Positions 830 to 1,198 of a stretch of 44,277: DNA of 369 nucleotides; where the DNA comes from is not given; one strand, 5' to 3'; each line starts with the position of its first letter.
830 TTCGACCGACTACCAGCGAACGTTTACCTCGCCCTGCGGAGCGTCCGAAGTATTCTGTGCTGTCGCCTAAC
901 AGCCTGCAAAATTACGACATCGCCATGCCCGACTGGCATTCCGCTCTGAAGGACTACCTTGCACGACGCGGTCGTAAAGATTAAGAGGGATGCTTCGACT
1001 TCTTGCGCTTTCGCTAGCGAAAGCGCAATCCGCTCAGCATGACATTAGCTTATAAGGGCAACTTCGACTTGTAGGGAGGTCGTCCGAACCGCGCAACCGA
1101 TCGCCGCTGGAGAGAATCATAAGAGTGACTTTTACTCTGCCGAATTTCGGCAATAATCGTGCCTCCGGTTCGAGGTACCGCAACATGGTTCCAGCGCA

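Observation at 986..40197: Superfamily of 30-65 nt structured intergenic elements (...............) with compensatory covariation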

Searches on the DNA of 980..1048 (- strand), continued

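Call 67: search_with_rna_model(model_id=R1, sources=[L124, L125, L127, L128, L129, L131, L138, L139], filters=off, max_evalue=1)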
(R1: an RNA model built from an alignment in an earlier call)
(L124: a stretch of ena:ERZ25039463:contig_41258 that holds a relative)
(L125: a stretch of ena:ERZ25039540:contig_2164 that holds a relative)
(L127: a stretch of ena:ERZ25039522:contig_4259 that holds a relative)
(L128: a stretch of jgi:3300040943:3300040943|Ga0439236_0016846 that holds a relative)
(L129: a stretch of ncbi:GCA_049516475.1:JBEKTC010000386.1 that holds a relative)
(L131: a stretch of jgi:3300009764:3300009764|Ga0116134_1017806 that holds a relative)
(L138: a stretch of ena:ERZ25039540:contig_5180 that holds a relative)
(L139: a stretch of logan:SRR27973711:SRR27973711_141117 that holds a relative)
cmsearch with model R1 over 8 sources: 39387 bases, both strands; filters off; matches with E-value up to 1: 31.
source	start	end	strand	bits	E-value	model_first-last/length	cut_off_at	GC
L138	3329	3392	-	51.7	3.5e-14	1-69/69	no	0.66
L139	2712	2775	-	51.7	3.5e-14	1-69/69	no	0.66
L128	2845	2908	+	47.7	6.9e-13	1-69/69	no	0.62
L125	3326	3385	-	46.8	1.2e-12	1-69/69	no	0.65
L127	3326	3385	-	46.8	1.2e-12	1-69/69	no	0.65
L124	3540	3593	-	46.6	1.5e-12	1-69/69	no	0.65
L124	3339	3392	-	46.4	1.7e-12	1-69/69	no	0.61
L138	2925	2988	+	45.7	2.8e-12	1-69/69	no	0.61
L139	2308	2371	+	45.7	2.8e-12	1-69/69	no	0.61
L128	238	305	+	45.3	3.7e-12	1-69/69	no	0.62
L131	1878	1945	+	45.3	3.7e-12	1-69/69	no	0.62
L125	2932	2991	+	44.7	6.1e-12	1-69/69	no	0.68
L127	2933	2991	+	44.4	7.3e-12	1-69/69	no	0.68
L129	2820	2887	+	43.5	1.4e-11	1-69/69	no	0.6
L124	2927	2990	+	38.8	4.3e-10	1-69/69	no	0.59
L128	752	814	-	38.2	6.9e-10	1-69/69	no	0.59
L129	3334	3396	-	38.2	6.9e-10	1-69/69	no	0.59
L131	2392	2454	-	38.2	6.9e-10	1-69/69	no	0.59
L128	31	93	+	37.9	8e-10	1-69/69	no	0.59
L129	2527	2589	+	37.9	8e-10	1-69/69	no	0.59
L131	1671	1733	+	37.9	8e-10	1-69/69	no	0.59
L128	2763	2824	+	35.1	6.3e-09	1-69/69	no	0.61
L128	150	217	+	34.4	1.1e-08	1-69/69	no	0.57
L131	1790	1857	+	34.4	1.1e-08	1-69/69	no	0.57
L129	2645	2711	+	34.3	1.1e-08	1-69/69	no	0.57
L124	3459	3522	+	30.3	2.1e-07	1-69/69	no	0.61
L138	2814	2884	+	29.8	3e-07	1-69/69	no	0.58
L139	2197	2267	+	29.8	3e-07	1-69/69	no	0.58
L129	2732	2799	+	28.7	6.5e-07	1-69/69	no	0.6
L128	3693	3745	+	23.8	2.4e-05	1-69/69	no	0.68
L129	630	682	+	18.7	0.00096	1-69/69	no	0.64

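Call 93: search_with_rna_model(model_id=R1, sources=[L140, L141, L142, L143, L144, L145, L146, L147, L148, L149, L150, L151, L152, L153, L154, L155, L156, L157, L158, L159, L160, L161, L162, L163, L164, L165, L166, L167, L168, L169, L170, L171, L172, L173, L174, L175, L176, L177, L178, L179, L180, L181, L182, L183, L184, L185, L186, L187, L188, L189, L190, L191, L192, L193, L194, L195, L196, L197, L198, L199, L200, L201, L202, L203, L204, L205, L206, L207, L208, L209, L210, L211, L212, L213, L214, L215, L216, L217, L218, L219], max_evalue=0.01)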
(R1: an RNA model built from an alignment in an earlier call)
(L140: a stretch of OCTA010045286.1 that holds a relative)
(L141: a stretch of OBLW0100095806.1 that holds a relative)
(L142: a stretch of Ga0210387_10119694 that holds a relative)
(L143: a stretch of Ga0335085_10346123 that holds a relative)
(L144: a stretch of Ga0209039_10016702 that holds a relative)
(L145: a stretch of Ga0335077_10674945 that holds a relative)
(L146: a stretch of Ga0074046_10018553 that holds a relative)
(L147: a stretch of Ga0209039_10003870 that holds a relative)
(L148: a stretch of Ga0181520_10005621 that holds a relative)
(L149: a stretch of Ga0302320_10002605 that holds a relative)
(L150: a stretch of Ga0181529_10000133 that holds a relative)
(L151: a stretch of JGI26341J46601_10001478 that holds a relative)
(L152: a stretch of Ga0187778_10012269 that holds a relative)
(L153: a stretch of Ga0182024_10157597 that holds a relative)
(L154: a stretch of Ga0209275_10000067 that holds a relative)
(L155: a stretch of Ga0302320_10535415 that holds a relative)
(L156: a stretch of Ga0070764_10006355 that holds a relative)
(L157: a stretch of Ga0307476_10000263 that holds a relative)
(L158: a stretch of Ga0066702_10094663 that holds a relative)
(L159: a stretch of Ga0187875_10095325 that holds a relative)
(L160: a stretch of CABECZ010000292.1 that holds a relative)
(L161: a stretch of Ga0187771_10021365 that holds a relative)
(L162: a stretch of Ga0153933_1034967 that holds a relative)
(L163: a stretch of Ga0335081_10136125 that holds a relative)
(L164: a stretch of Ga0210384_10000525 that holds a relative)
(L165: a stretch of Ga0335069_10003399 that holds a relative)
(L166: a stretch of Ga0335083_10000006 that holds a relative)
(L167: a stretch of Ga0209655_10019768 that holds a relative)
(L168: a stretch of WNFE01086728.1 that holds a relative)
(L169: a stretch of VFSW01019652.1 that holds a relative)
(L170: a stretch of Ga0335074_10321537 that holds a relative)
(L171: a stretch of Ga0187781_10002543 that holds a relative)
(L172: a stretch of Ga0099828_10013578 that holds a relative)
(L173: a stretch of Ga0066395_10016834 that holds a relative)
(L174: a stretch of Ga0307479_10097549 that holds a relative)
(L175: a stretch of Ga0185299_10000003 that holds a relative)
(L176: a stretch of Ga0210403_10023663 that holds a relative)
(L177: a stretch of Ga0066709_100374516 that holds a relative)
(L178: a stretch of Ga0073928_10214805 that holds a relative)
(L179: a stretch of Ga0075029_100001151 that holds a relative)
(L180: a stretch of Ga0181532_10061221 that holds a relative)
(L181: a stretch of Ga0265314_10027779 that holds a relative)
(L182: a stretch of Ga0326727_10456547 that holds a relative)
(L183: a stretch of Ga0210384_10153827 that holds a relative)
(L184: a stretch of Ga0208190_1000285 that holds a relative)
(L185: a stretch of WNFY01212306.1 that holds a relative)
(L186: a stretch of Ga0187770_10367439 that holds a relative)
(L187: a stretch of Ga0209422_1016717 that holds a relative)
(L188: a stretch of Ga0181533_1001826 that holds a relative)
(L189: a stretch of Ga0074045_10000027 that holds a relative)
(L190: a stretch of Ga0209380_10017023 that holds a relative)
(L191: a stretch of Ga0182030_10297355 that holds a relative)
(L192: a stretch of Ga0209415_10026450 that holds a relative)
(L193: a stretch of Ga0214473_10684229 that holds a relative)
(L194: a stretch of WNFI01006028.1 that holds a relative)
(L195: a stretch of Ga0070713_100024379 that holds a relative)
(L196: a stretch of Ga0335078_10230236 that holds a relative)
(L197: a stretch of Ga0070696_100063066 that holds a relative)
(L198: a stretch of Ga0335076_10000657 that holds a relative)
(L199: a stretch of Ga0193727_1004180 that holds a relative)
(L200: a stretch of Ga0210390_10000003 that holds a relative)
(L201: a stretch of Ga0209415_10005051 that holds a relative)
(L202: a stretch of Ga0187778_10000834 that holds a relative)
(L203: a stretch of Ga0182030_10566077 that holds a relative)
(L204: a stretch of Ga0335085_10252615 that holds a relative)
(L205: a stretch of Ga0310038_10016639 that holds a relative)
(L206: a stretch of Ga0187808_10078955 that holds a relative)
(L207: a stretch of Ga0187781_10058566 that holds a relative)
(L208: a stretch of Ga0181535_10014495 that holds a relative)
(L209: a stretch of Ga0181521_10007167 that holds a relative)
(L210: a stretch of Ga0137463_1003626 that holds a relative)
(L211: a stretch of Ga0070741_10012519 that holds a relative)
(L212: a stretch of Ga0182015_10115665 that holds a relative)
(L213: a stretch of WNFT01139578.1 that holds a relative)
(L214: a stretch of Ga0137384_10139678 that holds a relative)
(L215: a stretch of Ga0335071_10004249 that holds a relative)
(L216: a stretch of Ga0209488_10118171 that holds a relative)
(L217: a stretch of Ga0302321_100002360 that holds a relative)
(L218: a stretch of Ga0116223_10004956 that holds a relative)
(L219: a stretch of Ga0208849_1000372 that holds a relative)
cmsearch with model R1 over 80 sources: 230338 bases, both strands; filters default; matches with E-value up to 0.01: 237.
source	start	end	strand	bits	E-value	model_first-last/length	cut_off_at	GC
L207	1000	1069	+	65.2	1.2e-17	1-69/69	no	0.66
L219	2307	2372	-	63.3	4.6e-17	1-69/69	no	0.55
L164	1910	1980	+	62.9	6e-17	1-69/69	no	0.56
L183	1515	1587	-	60.1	4.7e-16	1-69/69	no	0.63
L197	975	1042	+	57.4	3.3e-15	1-69/69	no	0.66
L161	601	673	-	57.1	4.2e-15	1-69/69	no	0.63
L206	819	888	+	56.3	7.7e-15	1-69/69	no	0.61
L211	2804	2874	+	55.7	1.2e-14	1-69/69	no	0.56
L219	1912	1982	+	55.4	1.4e-14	1-69/69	no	0.51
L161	204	275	+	55.1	1.9e-14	1-69/69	no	0.54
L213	1628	1699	-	54.7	2.4e-14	1-69/69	no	0.56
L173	746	818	+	53.6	5.4e-14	1-69/69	no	0.62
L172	226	297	+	53.6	5.5e-14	1-69/69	no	0.6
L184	1920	1989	+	53.1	7.4e-14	1-69/69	no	0.56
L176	789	861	-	52.9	8.7e-14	1-69/69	no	0.59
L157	1927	1996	+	52.9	8.8e-14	1-69/69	no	0.51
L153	2069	2141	-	52.9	9.1e-14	1-69/69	no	0.7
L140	1178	1247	+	52.8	9.6e-14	1-69/69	no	0.61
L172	781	852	+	52.8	9.7e-14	1-69/69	no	0.62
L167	1328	1399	+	52.5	1.2e-13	1-69/69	no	0.64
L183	1109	1178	+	52.4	1.3e-13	1-69/69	no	0.6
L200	2307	2376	-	52.4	1.3e-13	1-69/69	no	0.7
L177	964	1038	-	52.1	1.6e-13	1-69/69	no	0.56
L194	1806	1877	+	52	1.7e-13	1-69/69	no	0.57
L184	1542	1611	+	51.8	2e-13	1-69/69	no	0.59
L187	1144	1217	-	51.7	2.1e-13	1-69/69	no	0.64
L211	2668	2740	-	51.4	2.6e-13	1-69/69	no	0.53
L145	480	551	+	51.4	2.6e-13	1-69/69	no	0.57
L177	438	507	-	51.3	2.8e-13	1-69/69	no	0.57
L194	1928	1997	-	51.1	3.4e-13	1-69/69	no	0.59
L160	1904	1975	+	51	3.6e-13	1-69/69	no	0.61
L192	2308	2380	-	50.9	3.9e-13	1-69/69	no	0.58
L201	1761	1832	+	50.8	4e-13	1-69/69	no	0.61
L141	1249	1314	+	50.6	4.7e-13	1-69/69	no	0.59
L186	12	83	+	50.6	4.8e-13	1-69/69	no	0.65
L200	2417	2483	+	50.3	6.1e-13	1-69/69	no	0.57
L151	1931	1997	+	50.2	6.2e-13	1-69/69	no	0.64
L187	521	592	+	50.1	6.7e-13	1-69/69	no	0.61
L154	1900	1970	+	50.1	6.8e-13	1-69/69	no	0.61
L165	425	497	+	50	7.2e-13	1-69/69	no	0.62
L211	1891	1962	+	50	7.5e-13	1-69/69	no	0.54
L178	628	701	-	49.7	9e-13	1-69/69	no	0.66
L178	28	99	+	49.5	1.1e-12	1-69/69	no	0.64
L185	1616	1687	+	49.2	1.3e-12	1-69/69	no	0.57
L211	2494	2565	+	49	1.5e-12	1-69/69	no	0.58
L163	2437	2508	-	49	1.6e-12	1-69/69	no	0.62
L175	1752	1821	+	48.9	1.6e-12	1-69/69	no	0.54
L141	1653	1716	-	48.8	1.8e-12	1-69/69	no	0.69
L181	2414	2485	+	48.7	1.9e-12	1-69/69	no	0.57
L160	2295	2369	-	48.6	2e-12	1-69/69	no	0.61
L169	1918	1991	+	48.3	2.4e-12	1-69/69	no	0.51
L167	1734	1807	+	48.3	2.4e-12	1-69/69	no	0.58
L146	2346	2403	-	48.3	2.5e-12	1-69/69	no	0.69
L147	2346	2403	-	48.3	2.5e-12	1-69/69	no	0.69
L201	2324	2395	+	48.3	2.5e-12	1-69/69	no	0.57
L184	1731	1800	+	48.2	2.6e-12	1-69/69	no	0.57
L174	1326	1395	+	48.1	2.9e-12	1-69/69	no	0.59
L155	810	883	-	48.1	2.9e-12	1-69/69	no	0.62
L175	2537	2606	-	47.9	3.3e-12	1-69/69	no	0.63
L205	2295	2369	-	47.8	3.5e-12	1-69/69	no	0.61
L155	154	225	+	47.8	3.6e-12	1-69/69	no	0.58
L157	2319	2388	-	47.8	3.6e-12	1-69/69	no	0.61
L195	504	575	+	47.7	3.8e-12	1-69/69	no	0.61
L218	262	331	-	47.6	4.1e-12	1-69/69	no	0.54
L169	2566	2637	+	47.3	5.1e-12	1-69/69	no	0.67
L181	2617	2690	-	47.3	5.2e-12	1-69/69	no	0.58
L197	1056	1119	-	47.3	5.3e-12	1-69/69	no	0.7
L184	2467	2536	-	47.3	5.3e-12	1-69/69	no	0.59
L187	986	1059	+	47.2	5.5e-12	1-69/69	no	0.5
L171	2316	2390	-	47.2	5.8e-12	1-69/69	no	0.68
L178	469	543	+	47.1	6e-12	1-69/69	no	0.53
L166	1904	1975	+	47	6.4e-12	1-69/69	no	0.61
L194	1355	1424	-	46.9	6.7e-12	1-69/69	no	0.6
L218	1217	1286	-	46.9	6.8e-12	1-69/69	no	0.56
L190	1743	1812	+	46.9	7.2e-12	1-69/69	no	0.6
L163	1919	1990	+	46.8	7.7e-12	1-69/69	no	0.54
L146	1921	1984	+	46.6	8.8e-12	1-69/69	no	0.67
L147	1921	1984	+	46.6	8.8e-12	1-69/69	no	0.67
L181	1901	1972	+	46.5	9.1e-12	1-69/69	no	0.62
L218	110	181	+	46.5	9.2e-12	1-69/69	no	0.57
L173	2184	2260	+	46.3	1e-11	1-69/69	no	0.57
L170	1230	1299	-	46.1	1.3e-11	1-69/69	no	0.61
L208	2277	2336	-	45.9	1.5e-11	1-69/69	no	0.63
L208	1936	1985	+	45.9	1.5e-11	1-69/69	no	0.66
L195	953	1027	+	45.8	1.5e-11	1-69/69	no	0.55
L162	115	184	+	45.8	1.6e-11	1-69/69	no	0.51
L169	2339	2410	+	45.7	1.7e-11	1-69/69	no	0.69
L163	2310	2381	-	45.5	1.9e-11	1-69/69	no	0.6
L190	2295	2364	-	45.5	2e-11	1-69/69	no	0.6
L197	565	637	+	45.5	2e-11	1-69/69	no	0.68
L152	451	522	+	45.5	2e-11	1-69/69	no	0.56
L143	730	777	-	45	2.9e-11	1-69/69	no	0.62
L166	2308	2380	-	44.9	3e-11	1-69/69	no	0.56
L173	162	233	+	44.9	3.1e-11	1-69/69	no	0.62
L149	2292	2341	-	44.9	3.1e-11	1-69/69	no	0.58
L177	575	647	+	44.7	3.5e-11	1-69/69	no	0.52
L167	1874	1947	-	44.6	3.6e-11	1-69/69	no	0.59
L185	2007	2081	-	44.5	3.9e-11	1-69/69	no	0.61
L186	423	497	-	44.4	4.4e-11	1-69/69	no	0.63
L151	2338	2395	-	44.3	4.7e-11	1-69/69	no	0.62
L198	1322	1392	-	44.2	4.8e-11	1-69/69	no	0.56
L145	884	989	-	44.2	4.8e-11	1-69/69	no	0.6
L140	1596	1649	-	44.2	5e-11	1-69/69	no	0.56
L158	1505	1576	-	44.2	5e-11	1-69/69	no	0.6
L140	1016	1069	-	44.2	5.1e-11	1-69/69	no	0.59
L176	312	385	+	44.1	5.3e-11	1-69/69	no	0.61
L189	2292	2365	-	43.9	6.2e-11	1-69/69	no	0.51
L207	1355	1416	-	43.9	6.4e-11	1-69/69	no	0.66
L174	742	804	+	43.7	7e-11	1-69/69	no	0.63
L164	2274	2345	-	43.6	7.7e-11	1-69/69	no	0.6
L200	2627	2696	+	43.4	8.6e-11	1-69/69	no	0.5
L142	1796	1860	+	43.4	9.1e-11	1-69/69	no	0.62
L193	630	683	+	43.3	9.3e-11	1-69/69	no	0.69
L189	1701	1774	-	43.3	9.6e-11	1-69/69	no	0.59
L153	2155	2217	+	43.2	1e-10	1-69/69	no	0.6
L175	2361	2430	+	42.9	1.3e-10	1-69/69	no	0.5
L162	506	575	-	42.8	1.4e-10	1-69/69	no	0.56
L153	1686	1748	+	42.5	1.7e-10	1-69/69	no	0.65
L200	1840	1909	+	42.5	1.7e-10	1-69/69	no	0.57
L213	1468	1540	+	42.2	2.1e-10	1-69/69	no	0.58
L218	475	546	+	42.2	2.2e-10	1-69/69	no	0.62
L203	954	1012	-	42.1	2.3e-10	1-69/69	no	0.66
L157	1734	1803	+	41.8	2.8e-10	1-69/69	no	0.59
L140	936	999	+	41.7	3e-10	1-69/69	no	0.58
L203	480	547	+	41.6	3.2e-10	1-69/69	no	0.57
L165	830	903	-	41.6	3.3e-10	1-69/69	no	0.53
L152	842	913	-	41.6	3.3e-10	1-69/69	no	0.64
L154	2295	2367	-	41.5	3.7e-10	1-69/69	no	0.58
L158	1154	1219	+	41.4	3.9e-10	1-69/69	no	0.67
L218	627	696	-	41.3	4e-10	1-69/69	no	0.56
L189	527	600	-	41.2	4.4e-10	1-69/69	no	0.54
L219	2426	2493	+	41.1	4.7e-10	1-69/69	no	0.49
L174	1599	1638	+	41.1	4.7e-10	1-69/69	no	0.52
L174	2007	2046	+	41.1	4.7e-10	1-69/69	no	0.52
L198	1409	1469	+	41.1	4.9e-10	1-69/69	no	0.61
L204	1314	1374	+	41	4.9e-10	1-69/69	no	0.62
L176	866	939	+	41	5e-10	1-69/69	no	0.65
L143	291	395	+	40.9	5.4e-10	1-69/69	no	0.64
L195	1114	1187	-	40.8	5.8e-10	1-69/69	no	0.57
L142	66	129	-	40.6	6.9e-10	1-69/69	no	0.69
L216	1398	1469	-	40.4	7.7e-10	1-69/69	no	0.57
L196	1381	1439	+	40.2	9.1e-10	1-69/69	no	0.64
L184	2360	2429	+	40.2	9.1e-10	1-69/69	no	0.56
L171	1911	1982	+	40.1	1e-09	1-69/69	no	0.6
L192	1822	1895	+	40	1e-09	1-69/69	no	0.64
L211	2358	2430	-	40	1e-09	1-69/69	no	0.55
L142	1620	1685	-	40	1.1e-09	1-69/69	no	0.61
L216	1862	1932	+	39.7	1.3e-09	1-69/69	no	0.61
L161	2229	2300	+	39.6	1.4e-09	1-69/69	no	0.6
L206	1175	1236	-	39.6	1.4e-09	1-69/69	no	0.65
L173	2272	2345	-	39.6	1.4e-09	1-69/69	no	0.57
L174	1226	1299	-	39.5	1.5e-09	1-69/69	no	0.62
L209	1894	1961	+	39.5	1.5e-09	1-69/69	no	0.54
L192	2415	2488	+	39.4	1.6e-09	1-69/69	no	0.58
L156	64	129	-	39.4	1.6e-09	1-69/69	no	0.65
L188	2292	2347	-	39.4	1.7e-09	1-69/69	no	0.61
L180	1694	1757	+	39.3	1.8e-09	1-69/69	no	0.67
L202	1931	2000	+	39.2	1.8e-09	1-69/69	no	0.61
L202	2286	2351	-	39.2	1.9e-09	1-69/69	no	0.61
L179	561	634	-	39.1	2e-09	1-69/69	no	0.58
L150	2289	2328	-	38.7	2.7e-09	1-69/69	no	0.6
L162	609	678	+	38.6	2.9e-09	1-69/69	no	0.57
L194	1265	1338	+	38.5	3.1e-09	1-69/69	no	0.58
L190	1937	1974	+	38.4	3.3e-09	1-69/69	no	0.47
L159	592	655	+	38.3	3.5e-09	1-69/69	no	0.67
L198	932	1003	+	38.3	3.6e-09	1-69/69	no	0.58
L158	1607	1672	+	38.2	3.9e-09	1-69/69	no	0.58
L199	2584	2623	+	38.2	4e-09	1-69/69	no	0.5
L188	1944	2003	+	38.1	4.3e-09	1-69/69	no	0.6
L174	1525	1597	-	37.9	4.9e-09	1-69/69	no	0.62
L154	2416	2487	+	37.9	5e-09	1-69/69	no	0.57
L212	866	941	+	37.8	5e-09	1-69/69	no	0.66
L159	1021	1084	-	37.7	5.6e-09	1-69/69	no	0.66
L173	32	105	-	37.6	5.9e-09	1-69/69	no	0.59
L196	1725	1786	-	37.6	6e-09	1-69/69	no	0.68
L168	166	205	+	37.5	6.5e-09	1-69/69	no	0.52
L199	2350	2389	-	37.4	6.9e-09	1-69/69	no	0.5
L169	1750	1789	+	37.4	7.1e-09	1-69/69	no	0.52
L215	2371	2460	-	37.3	7.7e-09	1-69/69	no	0.62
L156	2305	2368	-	37.2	8.2e-09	1-69/69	no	0.66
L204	1469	1518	+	37.1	8.4e-09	1-69/69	no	0.62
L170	764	833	+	36.8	1.1e-08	1-69/69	no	0.6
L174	1933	2005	-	36.8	1.1e-08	1-69/69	no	0.6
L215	1600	1689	-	36.7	1.2e-08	1-69/69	no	0.62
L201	2484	2538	-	36.5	1.4e-08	9-62/69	no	0.62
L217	1918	1965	+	36.3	1.6e-08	1-69/69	no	0.6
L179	125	164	+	36.1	1.8e-08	1-69/69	no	0.57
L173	628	701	-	36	1.9e-08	1-69/69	no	0.58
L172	109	147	-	35.6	2.5e-08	1-69/69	no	0.59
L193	984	1037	-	35.5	2.7e-08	1-69/69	no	0.65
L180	2227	2290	+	34.8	4.5e-08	1-69/69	no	0.62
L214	1101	1140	-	34.6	5.3e-08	1-69/69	no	0.52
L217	2363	2410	-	34.6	5.5e-08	1-69/69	no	0.62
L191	1583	1701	-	34.3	6.5e-08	1-69/69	no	0.6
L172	620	658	-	34.3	6.5e-08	1-69/69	no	0.59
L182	768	807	+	34.3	6.8e-08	1-69/69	no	0.57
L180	2125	2177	-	33.9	8.8e-08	1-69/69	no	0.57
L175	1929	1998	+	33.9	8.8e-08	1-69/69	no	0.54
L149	1962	2000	+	33.9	9e-08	1-69/69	no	0.56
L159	1132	1198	+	33.9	9.2e-08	1-69/69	no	0.63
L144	261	324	-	33.7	9.9e-08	1-69/69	no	0.64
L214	1569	1622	-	32.9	1.8e-07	1-69/69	no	0.59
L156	2511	2550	+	32.4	2.7e-07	1-69/69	no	0.55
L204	1618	1667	+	32.3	2.9e-07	1-69/69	no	0.62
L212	1327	1446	-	31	7.3e-07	1-69/69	no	0.6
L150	1960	1997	+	30.7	9.4e-07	1-69/69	no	0.58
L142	1431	1494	+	30.3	1.2e-06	1-69/69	no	0.61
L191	1137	1176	+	29.1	2.9e-06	1-69/69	no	0.6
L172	1022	1149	-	28.8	3.7e-06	1-69/69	no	0.64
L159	1243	1292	-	28.7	4e-06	1-69/69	no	0.64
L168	1375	1413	-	28.2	5.4e-06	1-69/69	no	0.64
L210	1298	1336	+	27.9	7e-06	1-69/69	no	0.69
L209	2367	2423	-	27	1.3e-05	1-69/69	no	0.63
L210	1351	1417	-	26.8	1.6e-05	1-69/69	no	0.61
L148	1962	2000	+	25.7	3.4e-05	1-69/69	no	0.56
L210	778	820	+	24.9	6.3e-05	1-69/69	no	0.67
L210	2527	2593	-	24.6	7.4e-05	1-69/69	no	0.54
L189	1807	1902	+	24.2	0.0001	1-69/69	no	0.68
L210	1232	1298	-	23.9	0.00013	1-69/69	no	0.61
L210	1151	1213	+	23.8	0.00014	1-69/69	no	0.62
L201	1926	1971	-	23.6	0.00016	12-56/69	no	0.57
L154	3248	3320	-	23.6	0.00016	1-69/69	no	0.6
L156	1802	1840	+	22.9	0.00026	1-69/69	no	0.56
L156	2432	2470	+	22.9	0.00026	1-69/69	no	0.56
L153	2948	2986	-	22.4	0.00038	1-69/69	no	0.51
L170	1331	1400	+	22.2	0.00045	1-69/69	no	0.69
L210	2435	2477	-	22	0.00052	1-69/69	no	0.63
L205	1936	1975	+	21.9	0.00053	1-69/69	no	0.65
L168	42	81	-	21.5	0.00073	1-69/69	no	0.52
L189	3658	3700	+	21.5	0.00073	13-55/69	no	0.63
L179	2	51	-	21.1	0.00097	1-69/69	no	0.56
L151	4256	4297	+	21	0.0011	1-53/69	3'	0.69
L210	2555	2578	+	20.3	0.0018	9-61/69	no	0.62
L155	608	680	+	20.1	0.002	1-69/69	no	0.51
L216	1211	1283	+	20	0.0022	1-69/69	no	0.56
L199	2410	2462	-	18.9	0.0048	1-69/69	no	0.55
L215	2520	2631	-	18.1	0.0087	1-69/69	no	0.66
